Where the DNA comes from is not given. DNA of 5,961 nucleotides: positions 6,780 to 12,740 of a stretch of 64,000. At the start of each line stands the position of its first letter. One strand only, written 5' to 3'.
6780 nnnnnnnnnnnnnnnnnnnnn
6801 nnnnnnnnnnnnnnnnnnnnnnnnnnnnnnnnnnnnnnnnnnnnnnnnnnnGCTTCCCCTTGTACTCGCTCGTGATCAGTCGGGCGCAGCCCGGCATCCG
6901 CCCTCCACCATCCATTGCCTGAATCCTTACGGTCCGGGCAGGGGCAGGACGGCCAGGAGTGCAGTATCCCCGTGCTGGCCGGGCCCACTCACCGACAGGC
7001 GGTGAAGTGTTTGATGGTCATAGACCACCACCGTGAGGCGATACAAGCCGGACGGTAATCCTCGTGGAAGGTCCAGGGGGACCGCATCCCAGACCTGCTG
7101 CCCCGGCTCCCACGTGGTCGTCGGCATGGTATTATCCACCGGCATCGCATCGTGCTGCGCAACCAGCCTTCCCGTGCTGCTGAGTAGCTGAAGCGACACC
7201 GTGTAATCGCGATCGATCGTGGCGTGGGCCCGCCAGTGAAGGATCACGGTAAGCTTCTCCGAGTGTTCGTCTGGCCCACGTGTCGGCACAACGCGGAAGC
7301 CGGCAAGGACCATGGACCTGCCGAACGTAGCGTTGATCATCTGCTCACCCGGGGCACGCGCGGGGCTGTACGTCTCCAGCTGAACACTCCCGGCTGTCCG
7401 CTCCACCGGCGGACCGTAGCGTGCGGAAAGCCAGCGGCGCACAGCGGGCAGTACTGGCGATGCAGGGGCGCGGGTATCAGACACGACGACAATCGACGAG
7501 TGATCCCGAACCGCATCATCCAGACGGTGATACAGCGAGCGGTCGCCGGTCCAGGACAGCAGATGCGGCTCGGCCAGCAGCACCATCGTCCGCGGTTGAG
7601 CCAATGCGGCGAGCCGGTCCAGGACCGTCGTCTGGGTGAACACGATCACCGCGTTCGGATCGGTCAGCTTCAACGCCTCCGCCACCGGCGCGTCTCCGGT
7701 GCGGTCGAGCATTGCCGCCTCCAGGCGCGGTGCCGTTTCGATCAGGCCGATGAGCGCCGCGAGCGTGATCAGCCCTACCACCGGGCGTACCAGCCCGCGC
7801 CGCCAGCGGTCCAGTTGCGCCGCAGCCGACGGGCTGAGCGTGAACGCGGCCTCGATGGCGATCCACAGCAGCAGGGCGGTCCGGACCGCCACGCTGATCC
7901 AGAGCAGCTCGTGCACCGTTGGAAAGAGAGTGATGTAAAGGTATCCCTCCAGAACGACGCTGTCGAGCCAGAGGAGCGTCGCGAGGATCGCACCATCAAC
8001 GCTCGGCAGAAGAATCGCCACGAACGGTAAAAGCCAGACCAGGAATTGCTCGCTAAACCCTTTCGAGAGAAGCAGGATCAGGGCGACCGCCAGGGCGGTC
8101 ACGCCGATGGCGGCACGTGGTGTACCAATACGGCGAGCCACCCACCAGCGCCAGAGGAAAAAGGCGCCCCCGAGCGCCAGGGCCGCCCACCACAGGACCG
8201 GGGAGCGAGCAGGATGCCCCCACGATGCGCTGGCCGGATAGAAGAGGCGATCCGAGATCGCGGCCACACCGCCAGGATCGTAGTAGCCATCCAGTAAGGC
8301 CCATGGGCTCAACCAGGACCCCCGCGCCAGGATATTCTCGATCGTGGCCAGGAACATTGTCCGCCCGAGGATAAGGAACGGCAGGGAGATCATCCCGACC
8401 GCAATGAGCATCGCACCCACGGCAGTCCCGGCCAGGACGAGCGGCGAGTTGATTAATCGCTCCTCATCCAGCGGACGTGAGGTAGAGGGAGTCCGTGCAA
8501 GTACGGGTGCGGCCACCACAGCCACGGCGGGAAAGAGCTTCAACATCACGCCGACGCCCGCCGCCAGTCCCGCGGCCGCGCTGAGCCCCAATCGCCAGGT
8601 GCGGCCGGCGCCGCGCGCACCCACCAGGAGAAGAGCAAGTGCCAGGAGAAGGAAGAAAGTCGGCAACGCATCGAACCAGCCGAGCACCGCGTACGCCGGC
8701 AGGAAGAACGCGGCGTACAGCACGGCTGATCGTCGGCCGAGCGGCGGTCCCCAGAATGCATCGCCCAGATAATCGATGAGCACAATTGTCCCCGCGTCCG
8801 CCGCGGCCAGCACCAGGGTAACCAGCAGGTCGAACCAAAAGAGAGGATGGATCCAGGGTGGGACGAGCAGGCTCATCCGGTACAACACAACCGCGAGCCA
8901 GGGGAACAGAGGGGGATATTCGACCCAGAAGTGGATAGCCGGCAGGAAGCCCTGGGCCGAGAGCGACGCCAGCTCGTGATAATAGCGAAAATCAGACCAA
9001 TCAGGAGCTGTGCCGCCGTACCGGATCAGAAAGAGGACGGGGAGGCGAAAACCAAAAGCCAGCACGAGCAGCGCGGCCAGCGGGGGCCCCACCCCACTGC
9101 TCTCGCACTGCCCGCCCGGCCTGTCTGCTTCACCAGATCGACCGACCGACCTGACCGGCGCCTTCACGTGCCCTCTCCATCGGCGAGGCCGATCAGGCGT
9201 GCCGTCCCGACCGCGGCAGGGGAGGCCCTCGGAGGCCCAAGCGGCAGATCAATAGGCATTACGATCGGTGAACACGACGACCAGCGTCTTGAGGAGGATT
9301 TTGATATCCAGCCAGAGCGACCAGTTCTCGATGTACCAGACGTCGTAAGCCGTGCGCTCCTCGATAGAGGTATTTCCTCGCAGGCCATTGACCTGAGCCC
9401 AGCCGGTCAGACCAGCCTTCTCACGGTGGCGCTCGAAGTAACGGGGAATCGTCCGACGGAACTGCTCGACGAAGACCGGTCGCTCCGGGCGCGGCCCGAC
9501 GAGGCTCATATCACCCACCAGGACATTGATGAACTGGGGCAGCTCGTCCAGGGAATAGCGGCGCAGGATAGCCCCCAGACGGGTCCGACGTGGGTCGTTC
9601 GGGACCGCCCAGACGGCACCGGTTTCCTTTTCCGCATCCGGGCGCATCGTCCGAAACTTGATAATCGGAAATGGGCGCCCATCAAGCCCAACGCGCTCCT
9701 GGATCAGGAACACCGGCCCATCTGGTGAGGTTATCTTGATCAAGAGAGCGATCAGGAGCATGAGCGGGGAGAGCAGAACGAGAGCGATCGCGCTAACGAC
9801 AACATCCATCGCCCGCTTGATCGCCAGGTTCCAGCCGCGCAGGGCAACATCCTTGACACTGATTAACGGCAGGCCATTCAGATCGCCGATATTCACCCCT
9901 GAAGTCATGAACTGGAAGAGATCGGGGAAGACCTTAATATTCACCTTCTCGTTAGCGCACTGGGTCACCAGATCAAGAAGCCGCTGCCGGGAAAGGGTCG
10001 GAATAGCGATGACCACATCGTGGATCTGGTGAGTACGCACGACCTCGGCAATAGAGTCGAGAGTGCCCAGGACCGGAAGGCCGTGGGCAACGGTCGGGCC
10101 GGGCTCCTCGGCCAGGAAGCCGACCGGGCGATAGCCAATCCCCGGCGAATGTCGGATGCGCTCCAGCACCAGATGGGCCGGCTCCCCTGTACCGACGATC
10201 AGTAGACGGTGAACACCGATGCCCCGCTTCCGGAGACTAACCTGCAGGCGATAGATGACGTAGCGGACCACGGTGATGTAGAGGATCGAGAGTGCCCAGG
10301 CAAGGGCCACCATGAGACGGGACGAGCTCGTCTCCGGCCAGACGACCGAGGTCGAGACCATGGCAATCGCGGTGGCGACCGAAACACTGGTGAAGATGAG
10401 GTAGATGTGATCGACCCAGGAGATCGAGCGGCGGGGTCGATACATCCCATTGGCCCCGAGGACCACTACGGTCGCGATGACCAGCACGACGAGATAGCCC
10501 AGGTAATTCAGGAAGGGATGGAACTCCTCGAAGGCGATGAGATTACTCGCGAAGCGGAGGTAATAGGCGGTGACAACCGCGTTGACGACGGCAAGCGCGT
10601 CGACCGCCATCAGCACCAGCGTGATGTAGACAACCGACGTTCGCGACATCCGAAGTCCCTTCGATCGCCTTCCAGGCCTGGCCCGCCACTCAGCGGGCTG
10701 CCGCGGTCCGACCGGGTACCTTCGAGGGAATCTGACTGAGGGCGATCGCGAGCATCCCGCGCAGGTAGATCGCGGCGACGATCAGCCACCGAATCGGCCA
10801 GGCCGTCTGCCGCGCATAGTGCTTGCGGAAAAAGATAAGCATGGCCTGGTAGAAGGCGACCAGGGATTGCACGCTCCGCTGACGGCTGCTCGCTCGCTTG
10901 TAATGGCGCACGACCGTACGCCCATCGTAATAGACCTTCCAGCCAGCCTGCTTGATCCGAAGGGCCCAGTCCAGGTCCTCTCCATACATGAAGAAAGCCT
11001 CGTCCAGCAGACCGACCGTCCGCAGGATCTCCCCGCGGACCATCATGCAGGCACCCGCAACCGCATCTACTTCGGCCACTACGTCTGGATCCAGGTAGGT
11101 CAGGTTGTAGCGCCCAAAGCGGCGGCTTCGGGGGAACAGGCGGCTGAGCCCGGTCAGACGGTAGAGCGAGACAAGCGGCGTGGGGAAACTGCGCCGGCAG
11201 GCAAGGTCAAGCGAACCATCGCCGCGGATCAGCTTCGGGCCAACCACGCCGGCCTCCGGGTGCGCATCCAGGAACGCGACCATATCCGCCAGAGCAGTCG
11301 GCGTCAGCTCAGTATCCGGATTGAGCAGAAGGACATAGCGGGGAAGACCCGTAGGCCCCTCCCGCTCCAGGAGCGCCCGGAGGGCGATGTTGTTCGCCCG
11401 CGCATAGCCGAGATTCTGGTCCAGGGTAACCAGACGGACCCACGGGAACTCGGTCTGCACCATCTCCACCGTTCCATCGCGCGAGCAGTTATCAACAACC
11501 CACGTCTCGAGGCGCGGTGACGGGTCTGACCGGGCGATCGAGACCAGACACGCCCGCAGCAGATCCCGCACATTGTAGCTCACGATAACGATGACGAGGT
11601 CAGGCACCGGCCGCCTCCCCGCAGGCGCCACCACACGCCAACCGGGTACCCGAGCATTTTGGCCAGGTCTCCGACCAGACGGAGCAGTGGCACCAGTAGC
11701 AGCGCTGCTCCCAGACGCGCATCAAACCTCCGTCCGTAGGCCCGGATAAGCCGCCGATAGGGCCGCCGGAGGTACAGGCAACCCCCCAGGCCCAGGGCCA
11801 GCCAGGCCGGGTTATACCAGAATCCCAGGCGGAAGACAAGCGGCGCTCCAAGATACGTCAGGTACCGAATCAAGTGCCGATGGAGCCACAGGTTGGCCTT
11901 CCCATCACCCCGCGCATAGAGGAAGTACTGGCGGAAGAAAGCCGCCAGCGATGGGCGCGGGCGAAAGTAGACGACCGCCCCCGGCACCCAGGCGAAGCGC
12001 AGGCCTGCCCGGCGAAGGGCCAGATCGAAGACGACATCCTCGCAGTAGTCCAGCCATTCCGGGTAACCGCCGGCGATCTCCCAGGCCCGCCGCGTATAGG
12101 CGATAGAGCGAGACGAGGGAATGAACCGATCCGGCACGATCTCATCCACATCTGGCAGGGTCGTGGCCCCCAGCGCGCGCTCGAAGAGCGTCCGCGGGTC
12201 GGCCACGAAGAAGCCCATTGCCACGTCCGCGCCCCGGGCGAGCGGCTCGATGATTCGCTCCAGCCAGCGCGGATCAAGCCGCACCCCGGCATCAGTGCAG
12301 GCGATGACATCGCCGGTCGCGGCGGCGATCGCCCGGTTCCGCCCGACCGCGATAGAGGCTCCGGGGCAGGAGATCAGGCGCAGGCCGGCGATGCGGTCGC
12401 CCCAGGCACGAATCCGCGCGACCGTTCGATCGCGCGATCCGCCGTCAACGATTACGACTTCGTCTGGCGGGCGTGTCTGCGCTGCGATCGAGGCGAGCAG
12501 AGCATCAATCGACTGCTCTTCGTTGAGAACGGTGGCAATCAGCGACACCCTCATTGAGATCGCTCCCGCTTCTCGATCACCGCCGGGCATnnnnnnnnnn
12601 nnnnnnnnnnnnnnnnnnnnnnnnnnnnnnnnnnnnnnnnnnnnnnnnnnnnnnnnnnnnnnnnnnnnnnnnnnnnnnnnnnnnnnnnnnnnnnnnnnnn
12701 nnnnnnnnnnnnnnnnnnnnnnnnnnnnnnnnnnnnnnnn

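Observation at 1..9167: Four adjacent GT-C membrane glycosyltransferase-like proteins share a reiterated ~90-aa C-terminal module I cannot assign to a named domain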

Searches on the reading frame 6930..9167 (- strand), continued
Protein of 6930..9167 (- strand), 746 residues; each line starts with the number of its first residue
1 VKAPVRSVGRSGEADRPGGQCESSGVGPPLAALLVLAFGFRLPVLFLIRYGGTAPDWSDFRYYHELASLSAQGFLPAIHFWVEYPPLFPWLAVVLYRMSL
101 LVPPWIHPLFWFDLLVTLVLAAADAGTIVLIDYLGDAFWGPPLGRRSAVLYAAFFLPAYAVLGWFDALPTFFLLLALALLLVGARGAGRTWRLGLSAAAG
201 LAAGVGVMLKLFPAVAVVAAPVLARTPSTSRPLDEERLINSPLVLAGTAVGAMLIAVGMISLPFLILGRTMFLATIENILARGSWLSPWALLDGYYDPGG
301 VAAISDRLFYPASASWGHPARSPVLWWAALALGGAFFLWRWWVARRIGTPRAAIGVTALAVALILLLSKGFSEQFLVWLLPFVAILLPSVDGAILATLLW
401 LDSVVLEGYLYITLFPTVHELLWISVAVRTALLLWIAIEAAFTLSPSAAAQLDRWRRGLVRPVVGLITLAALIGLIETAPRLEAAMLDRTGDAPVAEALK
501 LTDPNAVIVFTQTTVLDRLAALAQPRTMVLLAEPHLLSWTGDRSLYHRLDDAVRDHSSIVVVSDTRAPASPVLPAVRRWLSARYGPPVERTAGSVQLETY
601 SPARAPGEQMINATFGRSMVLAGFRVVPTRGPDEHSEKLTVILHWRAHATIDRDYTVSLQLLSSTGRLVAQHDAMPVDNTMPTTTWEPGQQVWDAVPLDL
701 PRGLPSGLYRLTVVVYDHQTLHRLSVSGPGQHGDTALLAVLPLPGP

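Call 52: find_encoding_contigs(protein=P0106, flank=10000, max_places=2)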
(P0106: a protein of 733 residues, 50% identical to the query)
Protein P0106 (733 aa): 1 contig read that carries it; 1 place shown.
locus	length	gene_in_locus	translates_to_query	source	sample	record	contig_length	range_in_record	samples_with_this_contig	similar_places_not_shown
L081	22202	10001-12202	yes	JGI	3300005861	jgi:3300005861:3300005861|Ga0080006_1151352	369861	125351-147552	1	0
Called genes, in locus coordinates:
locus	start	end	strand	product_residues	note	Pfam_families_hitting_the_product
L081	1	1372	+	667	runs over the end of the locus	PF13188:PAS_8 (faint), PF00989:PAS, PF08448:PAS_4 (weak), PF13426:PAS_9, PF00512:HisKA (weak), PF02518:HATPase_c, PF00072:Response_reg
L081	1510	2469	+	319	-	PF03328:HpcH_HpaI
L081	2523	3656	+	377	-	PF13439:Glyco_transf_4, PF13579:Glyco_trans_4_4, PF20706:GT4-conflict, PF00534:Glycos_transf_1, PF13692:Glyco_trans_1_4, PF13524:Glyco_trans_1_2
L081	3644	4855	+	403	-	PF13439:Glyco_transf_4, PF13579:Glyco_trans_4_4, PF00534:Glycos_transf_1, PF13692:Glyco_trans_1_4, PF13524:Glyco_trans_1_2 (weak)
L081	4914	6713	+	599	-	PF00150:Cellulase (weak)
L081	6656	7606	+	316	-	PF00535:Glycos_transf_2, PF10111:Glyco_tranf_2_2 (faint), PF13641:Glyco_tranf_2_3 (weak), PF13632:Glyco_trans_2_3 (weak)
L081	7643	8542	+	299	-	PF00535:Glycos_transf_2, PF13641:Glyco_tranf_2_3, PF13632:Glyco_trans_2_3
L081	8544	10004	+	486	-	PF13727:CoA_binding_3, PF02397:Bac_transf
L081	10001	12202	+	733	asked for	PF09594:GT87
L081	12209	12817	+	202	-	PF01195:Pept_tRNA_hydro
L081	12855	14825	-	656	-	PF13231:PMT_2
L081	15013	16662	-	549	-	-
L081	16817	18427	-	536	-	-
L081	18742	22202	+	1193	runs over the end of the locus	PF17757:UvrB_inter, PF02559:CarD_TRCF_RID, PF00270:DEAD, PF04851:ResIII (weak), PF00271:Helicase_C, PF03461:TRCF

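Call 64: find_encoding_contigs(protein=P0089, flank=10000, max_places=1)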
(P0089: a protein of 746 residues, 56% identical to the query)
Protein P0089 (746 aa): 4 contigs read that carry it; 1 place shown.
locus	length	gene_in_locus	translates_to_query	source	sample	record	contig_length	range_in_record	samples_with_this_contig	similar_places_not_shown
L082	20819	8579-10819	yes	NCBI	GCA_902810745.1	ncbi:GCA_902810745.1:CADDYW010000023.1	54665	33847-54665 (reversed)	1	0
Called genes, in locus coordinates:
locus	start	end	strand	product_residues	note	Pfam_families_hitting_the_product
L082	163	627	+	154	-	PF10604:Polyketide_cyc2, PF08327:AHSA1 (faint)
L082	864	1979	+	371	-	PF13439:Glyco_transf_4, PF13579:Glyco_trans_4_4, PF20706:GT4-conflict, PF00534:Glycos_transf_1, PF13692:Glyco_trans_1_4, PF13524:Glyco_trans_1_2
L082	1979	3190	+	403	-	PF13439:Glyco_transf_4, PF13579:Glyco_trans_4_4, PF00534:Glycos_transf_1, PF13692:Glyco_trans_1_4, PF13524:Glyco_trans_1_2 (weak)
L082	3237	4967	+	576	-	PF00150:Cellulase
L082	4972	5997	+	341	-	PF00535:Glycos_transf_2, PF13506:Glyco_transf_21 (faint), PF13641:Glyco_tranf_2_3, PF13632:Glyco_trans_2_3 (weak)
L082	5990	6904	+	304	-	PF00535:Glycos_transf_2, PF13641:Glyco_tranf_2_3, PF13632:Glyco_trans_2_3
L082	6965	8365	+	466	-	PF13727:CoA_binding_3, PF02397:Bac_transf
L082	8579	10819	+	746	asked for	-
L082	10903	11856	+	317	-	PF01208:URO-D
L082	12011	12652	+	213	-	PF01195:Pept_tRNA_hydro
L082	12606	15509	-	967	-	PF13231:PMT_2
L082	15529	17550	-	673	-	-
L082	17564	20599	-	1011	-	PF13231:PMT_2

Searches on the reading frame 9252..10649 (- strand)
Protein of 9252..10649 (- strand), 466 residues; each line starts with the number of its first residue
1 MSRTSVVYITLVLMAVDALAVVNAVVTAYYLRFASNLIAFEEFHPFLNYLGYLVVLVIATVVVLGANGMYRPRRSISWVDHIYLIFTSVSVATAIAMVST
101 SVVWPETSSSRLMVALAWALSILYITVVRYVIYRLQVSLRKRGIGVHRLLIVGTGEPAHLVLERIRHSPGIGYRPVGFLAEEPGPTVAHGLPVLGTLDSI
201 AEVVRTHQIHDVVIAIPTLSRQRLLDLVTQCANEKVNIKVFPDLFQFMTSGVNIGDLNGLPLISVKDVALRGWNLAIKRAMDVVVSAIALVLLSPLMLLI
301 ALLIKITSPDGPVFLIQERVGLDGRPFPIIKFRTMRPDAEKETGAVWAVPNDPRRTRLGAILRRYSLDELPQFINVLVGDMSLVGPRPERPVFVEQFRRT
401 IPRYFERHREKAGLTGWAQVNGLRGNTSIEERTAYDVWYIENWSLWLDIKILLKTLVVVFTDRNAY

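Call 40: search_protein_families(library=pfam, proteins=[window:9252-10649:-], max_evalue=0.001)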
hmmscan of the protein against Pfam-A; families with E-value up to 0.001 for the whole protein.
window:9252-10649:- (466 aa): 2 families
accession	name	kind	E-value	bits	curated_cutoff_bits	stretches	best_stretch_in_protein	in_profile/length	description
PF02397.22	Bac_transf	-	2.3e-71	239.5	27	1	278-460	1-178/179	Bacterial sugar transferase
PF13727.12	CoA_binding_3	-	3.6e-21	76.4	25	1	66-242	2-175/175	CoA-binding domain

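Call 63: search_protein_families(library=ncbifam, proteins=[window:9252-10649:-], max_evalue=0.00001)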
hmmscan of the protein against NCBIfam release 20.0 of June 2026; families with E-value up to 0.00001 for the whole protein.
window:9252-10649:- (466 aa): 10 families
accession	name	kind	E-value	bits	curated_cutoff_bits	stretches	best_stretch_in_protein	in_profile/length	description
TIGR03025.1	EPS_sugtrans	subfamily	2.5e-146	488.4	295.55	1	17-466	3-445/445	exopolysaccharide biosynthesis polyprenyl glycosylphosphotransferase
TIGR03023.1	WcaJ_sugtrans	equivalog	1.7e-145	485.8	410.75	1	16-466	2-453/453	undecaprenyl-phosphate glucose phosphotransferase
TIGR03013.1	EpsB_2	subfamily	1.7e-90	304.2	393.35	1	17-462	3-439/443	TIGR03013 family XrtA/PEP-CTERM system glycosyltransferase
NF007518.0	PRK10124.1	equivalog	5.1e-86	289.2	684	1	47-466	44-464/464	undecaprenyl-phosphate glucose phosphotransferase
TIGR03022.1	WbaP_sugtrans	subfamily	3.2e-83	280.5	403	1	13-466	1-456/456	undecaprenyl-phosphate galactose phosphotransferase WbaP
NF050817.1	PolSacchBiosHfsE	equivalog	4.5e-58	197.1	750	1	54-465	52-465/467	polysaccharide biosynthesis protein HfsE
NF041877.1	EPS_EpsZ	equivalog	5.5e-56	190.1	800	1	15-465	13-458/459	exopolysaccharide biosynthesis polyisoprenyl-phosphate hexose-1-phosphate transferase EpsZ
NF052601.1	undeca_RfbP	equivalog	4.1e-47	160.5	330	1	276-464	43-240/244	undecaprenyl-phosphate galactose phosphotransferase family protein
NF011751.0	PRK15204.1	equivalog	2.3e-43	148.5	907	1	100-466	103-476/476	undecaprenyl-phosphate galactose phosphotransferase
NF045514.1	glycotran_HepC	equivalog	5.6e-25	87.9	140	1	275-388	114-211/220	heterocyst development glycosyltransferase HepC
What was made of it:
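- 9249..16657 (-): Upstream genes on the same strand as p4: WcaJ-like polyprenyl-phosphate hexose-1-phosphate transferase (9249..10649), two GT2 (10690..11634, 11580..12590), a GH5-like protein with a hydrophobic N-terminal segment (12551..14371), and two GT4 (14328..15623, 15539..16657). TIGR03023 at 485.8 bits against a cut-off of 410.75 (call 63).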

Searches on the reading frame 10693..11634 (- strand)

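Call 40: search_protein_families(library=pfam, proteins=[window:10693-11634:-], max_evalue=0.001)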
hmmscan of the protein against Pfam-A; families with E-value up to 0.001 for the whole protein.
window:10693-11634:- (314 aa): 4 families
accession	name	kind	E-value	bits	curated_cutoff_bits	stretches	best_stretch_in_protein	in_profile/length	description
PF00535.33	Glycos_transf_2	-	1.4e-20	74.3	23.3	1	15-142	2-123/168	Glycosyl transferase family 2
PF13641.12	Glyco_tranf_2_3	-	1.3e-16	61.7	27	1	11-252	1-219/230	Glycosyltransferase like family 2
PF13632.12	Glyco_trans_2_3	-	3.7e-07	30.6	27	1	100-281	1-167/198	Glycosyl transferase family group 2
PF13506.12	Glyco_transf_21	-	0.00019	21.4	21.7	1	186-251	96-162/174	Glycosyl transferase family 21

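Call 63: search_protein_families(library=ncbifam, proteins=[window:10693-11634:-], max_evalue=0.00001)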
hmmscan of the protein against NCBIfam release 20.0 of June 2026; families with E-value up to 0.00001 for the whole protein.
window:10693-11634:- (314 aa): 6 families
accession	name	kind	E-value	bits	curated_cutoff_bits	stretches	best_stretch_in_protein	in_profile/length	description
TIGR01556.1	rhamnosyltran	subfamily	9.5e-15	54.5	200.55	2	187-245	143-201/281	rhamnosyltransferase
TIGR03965.1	mycofact_glyco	equivalog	6e-13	48.5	280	1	187-249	224-285/467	mycofactocin biosynthesis glycosyltransferase MftF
NF041875.1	EPS_EpsD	equivalog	1e-12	48.1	370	1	14-133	2-115/325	exopolysaccharide biosynthesis glycosyltransferase EpsD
TIGR03937.1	PgaC_IcaA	equivalog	3.7e-08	32.8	422.3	0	10-131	44-159/407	poly-beta-1,6-N-acetyl-D-glucosamine synthase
NF038302.1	EPS_HpsE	equivalog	4.6e-08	32.4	300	0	12-134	2-123/307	hormogonium polysaccharide biosynthesis glycosyltransferase HpsE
TIGR03111.1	glyc2_xrt_Gpos1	hypoth_equivalog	3.6e-07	29.3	363.95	1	10-127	48-161/439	TIGR03111 family XrtG-associated glycosyltransferase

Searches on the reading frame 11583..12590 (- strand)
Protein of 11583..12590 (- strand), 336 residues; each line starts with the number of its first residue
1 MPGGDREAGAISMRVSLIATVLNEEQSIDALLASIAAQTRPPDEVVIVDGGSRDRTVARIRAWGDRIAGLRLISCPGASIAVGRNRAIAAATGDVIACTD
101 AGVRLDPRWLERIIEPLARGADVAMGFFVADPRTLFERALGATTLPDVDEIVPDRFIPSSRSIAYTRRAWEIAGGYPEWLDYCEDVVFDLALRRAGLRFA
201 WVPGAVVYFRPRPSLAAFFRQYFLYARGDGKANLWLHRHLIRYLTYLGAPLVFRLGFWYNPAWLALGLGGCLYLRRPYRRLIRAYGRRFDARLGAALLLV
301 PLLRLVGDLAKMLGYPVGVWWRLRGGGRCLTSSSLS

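Call 40: search_protein_families(library=pfam, proteins=[window:11583-12590:-], max_evalue=0.001)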
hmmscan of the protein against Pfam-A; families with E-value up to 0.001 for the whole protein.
window:11583-12590:- (336 aa): 4 families
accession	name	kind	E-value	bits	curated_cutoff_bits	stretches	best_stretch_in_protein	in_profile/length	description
PF00535.33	Glycos_transf_2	-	5e-24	85.6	23.3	1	16-139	1-126/168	Glycosyl transferase family 2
PF13641.12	Glyco_tranf_2_3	-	9.5e-09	36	27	1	15-125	3-118/230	Glycosyltransferase like family 2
PF13632.12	Glyco_trans_2_3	-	4.9e-06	26.9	27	1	97-262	3-181/198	Glycosyl transferase family group 2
PF13506.12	Glyco_transf_21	-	3.6e-05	23.7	21.7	1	86-227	24-174/174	Glycosyl transferase family 21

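Call 63: search_protein_families(library=ncbifam, proteins=[window:11583-12590:-], max_evalue=0.00001)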
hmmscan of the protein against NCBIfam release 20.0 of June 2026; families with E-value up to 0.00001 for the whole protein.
window:11583-12590:- (336 aa): 9 families
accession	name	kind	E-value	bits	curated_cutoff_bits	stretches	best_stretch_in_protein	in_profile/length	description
TIGR03965.1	mycofact_glyco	equivalog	5.9e-22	78.2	280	1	14-239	75-307/467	mycofactocin biosynthesis glycosyltransferase MftF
NF041875.1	EPS_EpsD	equivalog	7.2e-19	68.3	370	1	17-229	3-227/325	exopolysaccharide biosynthesis glycosyltransferase EpsD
TIGR04283.1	glyco_like_mftF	equivalog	1.9e-15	57.1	182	1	15-207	1-183/221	TIGR04283 family arsenosugar biosynthesis glycosyltransferase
NF007482.0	PRK10073.1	equivalog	6.3e-15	55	423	1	13-115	6-108/334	glycosyltransferase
TIGR03937.1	PgaC_IcaA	equivalog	1.4e-10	40.7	422.3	1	14-124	46-157/407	poly-beta-1,6-N-acetyl-D-glucosamine synthase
NF010496.0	PRK13915.1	equivalog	6.4e-10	38.6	262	1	12-124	30-149/307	glucosyl-3-phosphoglycerate synthase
NF047683.1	TeichurnBiosyTuaG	equivalog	9.2e-08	32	400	1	14-117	7-111/252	teichuronic acid biosynthesis protein TuaG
NF041391.1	DPhHxTase_Halo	equivalog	1.9e-06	27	375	1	22-126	4-102/213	dolichyl-phosphate hexose transferase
NF041394.1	GtaseAglG_Halo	equivalog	5.4e-06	25.9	440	1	13-126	1-116/304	glucosyl-dolichyl phosphate glucuronosyltransferase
